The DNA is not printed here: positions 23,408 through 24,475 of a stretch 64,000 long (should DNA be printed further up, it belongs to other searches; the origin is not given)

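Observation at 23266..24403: AT-rich two-gene insertion between rpmE and buk: a DUF3883-type nuclease-like protein plus an overlapping 82-aa partner (candidate defence or toxin-antitoxin-like module)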

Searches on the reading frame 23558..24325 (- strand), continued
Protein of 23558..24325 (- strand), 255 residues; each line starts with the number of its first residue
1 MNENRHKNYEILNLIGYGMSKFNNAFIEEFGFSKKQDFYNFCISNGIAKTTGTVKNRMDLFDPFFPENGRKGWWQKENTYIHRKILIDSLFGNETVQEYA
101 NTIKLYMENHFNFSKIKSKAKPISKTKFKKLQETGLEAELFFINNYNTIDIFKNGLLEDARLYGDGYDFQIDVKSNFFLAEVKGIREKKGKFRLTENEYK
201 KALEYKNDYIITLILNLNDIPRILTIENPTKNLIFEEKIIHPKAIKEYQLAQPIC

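Call 84: find_encoding_contigs(protein=P0308, flank=5000, max_places=3)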
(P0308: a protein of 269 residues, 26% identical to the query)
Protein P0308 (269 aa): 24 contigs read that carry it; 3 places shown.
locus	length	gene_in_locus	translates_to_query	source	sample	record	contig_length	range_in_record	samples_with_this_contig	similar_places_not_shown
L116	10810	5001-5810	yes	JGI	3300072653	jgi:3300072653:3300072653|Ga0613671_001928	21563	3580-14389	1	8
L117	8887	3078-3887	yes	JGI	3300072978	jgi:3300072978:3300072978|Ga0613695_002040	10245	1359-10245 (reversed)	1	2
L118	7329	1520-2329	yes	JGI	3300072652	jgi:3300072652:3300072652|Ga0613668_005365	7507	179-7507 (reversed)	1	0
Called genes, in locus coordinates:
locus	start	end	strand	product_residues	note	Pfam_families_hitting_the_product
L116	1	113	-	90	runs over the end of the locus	-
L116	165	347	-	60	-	-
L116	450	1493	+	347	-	PF03130:HEAT_PBS (faint), PF02985:HEAT (faint), PF13646:HEAT_2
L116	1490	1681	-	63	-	-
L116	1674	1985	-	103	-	PF02661:Fic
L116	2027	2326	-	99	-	-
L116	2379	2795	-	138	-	PF13470:PIN_3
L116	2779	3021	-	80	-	PF01402:RHH_1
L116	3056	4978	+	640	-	PF01401:Peptidase_M2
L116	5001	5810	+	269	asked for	PF13020:NOV_C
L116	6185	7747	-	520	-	-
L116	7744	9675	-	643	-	PF13589:HATPase_c_3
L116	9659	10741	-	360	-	PF00145:DNA_methylase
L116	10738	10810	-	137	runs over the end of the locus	PF03852:Vsr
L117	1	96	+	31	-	?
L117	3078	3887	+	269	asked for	PF13020:NOV_C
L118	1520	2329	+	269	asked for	PF13020:NOV_C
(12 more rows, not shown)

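Call 85: find_encoding_contigs(protein=P0348, flank=5000, max_places=3)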
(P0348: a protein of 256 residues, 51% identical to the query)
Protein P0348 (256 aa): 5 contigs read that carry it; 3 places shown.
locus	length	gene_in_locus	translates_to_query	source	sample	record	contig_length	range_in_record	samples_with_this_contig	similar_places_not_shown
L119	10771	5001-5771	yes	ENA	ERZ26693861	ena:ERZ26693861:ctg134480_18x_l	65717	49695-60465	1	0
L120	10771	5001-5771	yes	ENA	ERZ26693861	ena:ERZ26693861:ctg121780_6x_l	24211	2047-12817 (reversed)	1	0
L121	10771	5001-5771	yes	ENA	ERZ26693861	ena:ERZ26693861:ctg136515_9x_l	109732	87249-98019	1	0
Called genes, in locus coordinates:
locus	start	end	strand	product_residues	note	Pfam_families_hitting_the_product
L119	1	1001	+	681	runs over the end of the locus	PF00145:DNA_methylase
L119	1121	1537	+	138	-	-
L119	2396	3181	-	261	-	PF25450:Rab11-FIP3 (weak)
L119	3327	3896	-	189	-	-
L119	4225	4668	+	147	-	PF00145:DNA_methylase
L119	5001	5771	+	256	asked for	PF13020:NOV_C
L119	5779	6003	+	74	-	-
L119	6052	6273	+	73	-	PF01266:DAO, PF13738:Pyr_redox_3 (weak), PF13450:NAD_binding_8 (weak)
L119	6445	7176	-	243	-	PF00633:HHH (faint), PF12836:HHH_3, PF14520:HHH_5 (faint)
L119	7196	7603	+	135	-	-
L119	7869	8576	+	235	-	PF03824:NicO, PF13386:DsbD_2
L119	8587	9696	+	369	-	PF01888:CbiD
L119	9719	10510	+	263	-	PF02571:CbiJ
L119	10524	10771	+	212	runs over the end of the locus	PF02570:CbiC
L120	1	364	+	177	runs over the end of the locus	-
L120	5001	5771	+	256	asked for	PF13020:NOV_C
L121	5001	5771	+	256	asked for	PF13020:NOV_C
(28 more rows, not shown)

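Call 91: find_encoding_contigs(protein=P0284, flank=5000, max_places=3)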
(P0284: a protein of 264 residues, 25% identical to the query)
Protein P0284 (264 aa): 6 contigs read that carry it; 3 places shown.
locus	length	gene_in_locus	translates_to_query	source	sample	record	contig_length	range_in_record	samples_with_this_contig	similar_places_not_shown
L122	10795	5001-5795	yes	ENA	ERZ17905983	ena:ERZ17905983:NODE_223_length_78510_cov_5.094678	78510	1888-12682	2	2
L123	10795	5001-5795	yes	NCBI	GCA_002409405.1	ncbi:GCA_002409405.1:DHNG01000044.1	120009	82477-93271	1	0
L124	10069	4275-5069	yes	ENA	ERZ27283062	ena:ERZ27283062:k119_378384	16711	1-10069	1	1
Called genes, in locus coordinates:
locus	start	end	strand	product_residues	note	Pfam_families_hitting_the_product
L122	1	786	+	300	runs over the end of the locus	PF00892:EamA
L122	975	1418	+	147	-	-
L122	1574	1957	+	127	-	PF03852:Vsr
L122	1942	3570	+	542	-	PF00145:DNA_methylase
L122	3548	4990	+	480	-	-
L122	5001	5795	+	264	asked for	PF13020:NOV_C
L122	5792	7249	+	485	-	PF02518:HATPase_c (weak), PF13589:HATPase_c_3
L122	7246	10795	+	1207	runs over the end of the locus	PF10593:Z1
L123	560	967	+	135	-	-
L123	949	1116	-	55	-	-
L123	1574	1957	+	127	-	PF03852:Vsr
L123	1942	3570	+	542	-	PF00145:DNA_methylase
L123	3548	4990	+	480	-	-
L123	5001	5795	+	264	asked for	PF13020:NOV_C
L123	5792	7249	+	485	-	PF02518:HATPase_c (weak), PF13589:HATPase_c_3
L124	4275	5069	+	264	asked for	PF13020:NOV_C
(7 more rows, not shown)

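Call 92: find_encoding_contigs(protein=P0289, flank=5000, max_places=2)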
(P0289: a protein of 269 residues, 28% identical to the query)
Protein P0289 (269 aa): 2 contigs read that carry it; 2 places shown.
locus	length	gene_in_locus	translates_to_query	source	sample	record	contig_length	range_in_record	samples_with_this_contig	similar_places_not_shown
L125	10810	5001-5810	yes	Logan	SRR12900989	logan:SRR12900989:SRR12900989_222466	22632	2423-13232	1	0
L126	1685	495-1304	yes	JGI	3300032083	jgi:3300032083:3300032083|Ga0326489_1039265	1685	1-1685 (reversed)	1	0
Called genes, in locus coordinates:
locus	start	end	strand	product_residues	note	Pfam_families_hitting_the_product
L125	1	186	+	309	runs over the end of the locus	-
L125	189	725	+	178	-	-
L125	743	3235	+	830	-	PF06745:ATPase (faint), PF13481:AAA_25 (weak)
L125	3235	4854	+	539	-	PF00145:DNA_methylase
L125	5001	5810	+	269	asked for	PF13020:NOV_C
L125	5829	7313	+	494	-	PF02518:HATPase_c (weak), PF13589:HATPase_c_3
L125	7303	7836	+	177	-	-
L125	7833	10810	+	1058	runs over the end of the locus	PF10593:Z1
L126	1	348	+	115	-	?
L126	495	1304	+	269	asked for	PF13020:NOV_C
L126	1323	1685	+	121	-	?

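Call 93: find_encoding_contigs(protein=P0338, flank=5000, max_places=2)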
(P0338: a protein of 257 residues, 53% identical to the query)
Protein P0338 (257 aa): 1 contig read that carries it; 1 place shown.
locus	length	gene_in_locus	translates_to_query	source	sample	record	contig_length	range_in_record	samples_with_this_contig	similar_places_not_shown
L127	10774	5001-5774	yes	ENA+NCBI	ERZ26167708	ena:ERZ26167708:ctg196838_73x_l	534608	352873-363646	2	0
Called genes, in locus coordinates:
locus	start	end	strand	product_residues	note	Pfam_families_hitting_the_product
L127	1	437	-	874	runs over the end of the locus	PF00664:ABC_membrane, PF00005:ABC_tran (faint)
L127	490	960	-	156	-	PF00027:cNMP_binding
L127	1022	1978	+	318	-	PF00581:Rhodanese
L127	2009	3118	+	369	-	PF18152:DAHP_snth_FXD (faint), PF00793:DAHP_synth_1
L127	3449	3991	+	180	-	-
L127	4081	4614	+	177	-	-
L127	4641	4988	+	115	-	PF00145:DNA_methylase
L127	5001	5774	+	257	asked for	PF13020:NOV_C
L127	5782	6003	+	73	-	-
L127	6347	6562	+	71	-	PF18135:Type_ISP_C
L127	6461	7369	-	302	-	-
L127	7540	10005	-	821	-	PF01464:SLT, PF23473:LysM3_LYK4_5 (faint), PF01476:LysM, PF23446:LysM1_NFP_LYK (faint), PF01476:LysM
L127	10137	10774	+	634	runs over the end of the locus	PF03993:DUF349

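Call 94: find_encoding_contigs(protein=P0292, flank=5000, max_places=2)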
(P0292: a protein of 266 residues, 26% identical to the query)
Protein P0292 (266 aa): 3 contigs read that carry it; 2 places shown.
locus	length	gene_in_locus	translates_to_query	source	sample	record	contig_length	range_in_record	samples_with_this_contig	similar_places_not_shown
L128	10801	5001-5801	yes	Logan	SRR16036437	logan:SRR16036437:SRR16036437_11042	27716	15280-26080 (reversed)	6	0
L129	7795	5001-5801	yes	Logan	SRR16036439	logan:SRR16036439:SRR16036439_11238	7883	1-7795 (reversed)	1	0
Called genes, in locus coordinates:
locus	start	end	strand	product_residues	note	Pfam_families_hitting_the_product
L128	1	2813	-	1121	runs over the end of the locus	PF01963:TraB_PrgY_gumN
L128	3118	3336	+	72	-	PF13560:HTH_31 (weak), PF12844:HTH_19, PF01381:HTH_3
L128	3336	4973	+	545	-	PF00145:DNA_methylase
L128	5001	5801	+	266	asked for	PF13020:NOV_C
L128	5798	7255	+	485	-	PF02518:HATPase_c (weak), PF13589:HATPase_c_3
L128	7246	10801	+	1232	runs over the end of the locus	PF10593:Z1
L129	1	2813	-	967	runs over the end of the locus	?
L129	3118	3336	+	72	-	PF13560:HTH_31 (weak), PF12844:HTH_19, PF01381:HTH_3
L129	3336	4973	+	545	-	PF00145:DNA_methylase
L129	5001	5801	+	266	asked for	PF13020:NOV_C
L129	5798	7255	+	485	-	PF02518:HATPase_c (weak), PF13589:HATPase_c_3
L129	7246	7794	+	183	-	?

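Call 104: search_protein_families(library=pfam, proteins=[L122:3548-4990:+], max_evalue=0.1)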
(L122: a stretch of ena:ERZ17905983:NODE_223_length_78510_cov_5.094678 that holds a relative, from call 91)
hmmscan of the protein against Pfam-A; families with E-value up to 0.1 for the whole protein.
L122:3548-4990:+ (480 aa): 0 families

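Call 107: fold_search(model_id=the predicted structure, library=viral)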
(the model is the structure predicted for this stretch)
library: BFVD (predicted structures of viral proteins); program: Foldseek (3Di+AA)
matches with E <= 10: 530; with E <= 0.001: 1
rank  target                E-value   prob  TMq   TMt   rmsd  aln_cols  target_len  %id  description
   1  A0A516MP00            8.8e-04  1.00  0.33  0.46   8.8       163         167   12  (no name in the UniProt tables at hand)
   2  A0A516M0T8            1.4e-03  1.00  0.34  0.58   3.8       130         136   20  (no name in the UniProt tables at hand)
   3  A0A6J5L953            1.5e-03  0.91  0.28  0.16  13.9       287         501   17  superoxide dismutase [uncultured Caudovirales phage]
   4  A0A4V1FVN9            2.1e-03  1.00  0.34  0.57   4.7       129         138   12  (no name in the UniProt tables at hand)
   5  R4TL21                2.4e-03  0.99  0.26  0.32   6.7       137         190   12  Holliday junction resolvase [Halogranum tailed virus 1]
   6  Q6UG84                2.5e-03  0.99  0.29  0.34   8.4       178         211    7  ORF 211 [Sulfolobus virus-like particle SSV2]
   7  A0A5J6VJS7            2.7e-03  1.00  0.36  0.44   6.3       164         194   13  Uncharacterized protein [Megaviridae environmental sample]
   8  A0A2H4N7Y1            3.4e-03  0.90  0.26  0.34  12.2       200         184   16  (no name in the UniProt tables at hand)
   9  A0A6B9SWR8            3.6e-03  0.99  0.27  0.37   7.1       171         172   10  Uncharacterized protein [Vibrio phage VH1_2019]
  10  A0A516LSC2            4.3e-03  1.00  0.30  0.44   8.9       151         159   14  (no name in the UniProt tables at hand)
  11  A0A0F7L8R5            6.5e-03  1.00  0.25  0.47   5.0        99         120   18  PD(D/E)XK endonuclease domain-containing protein [uncultured marine virus]
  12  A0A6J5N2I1            7.8e-03  0.98  0.32  0.33  10.7       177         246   11  Uncharacterized protein [uncultured Caudovirales phage]
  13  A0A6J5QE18            8.8e-03  1.00  0.33  0.55   5.1       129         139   10  Uncharacterized protein [uncultured Caudovirales phage]
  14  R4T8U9                8.8e-03  1.00  0.35  0.34   4.2       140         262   14  Uncharacterized protein [Haloarcula hispanica tailed virus 1]
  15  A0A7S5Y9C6            9.9e-03  0.95  0.24  0.36   6.2       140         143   11  (no name in the UniProt tables at hand)
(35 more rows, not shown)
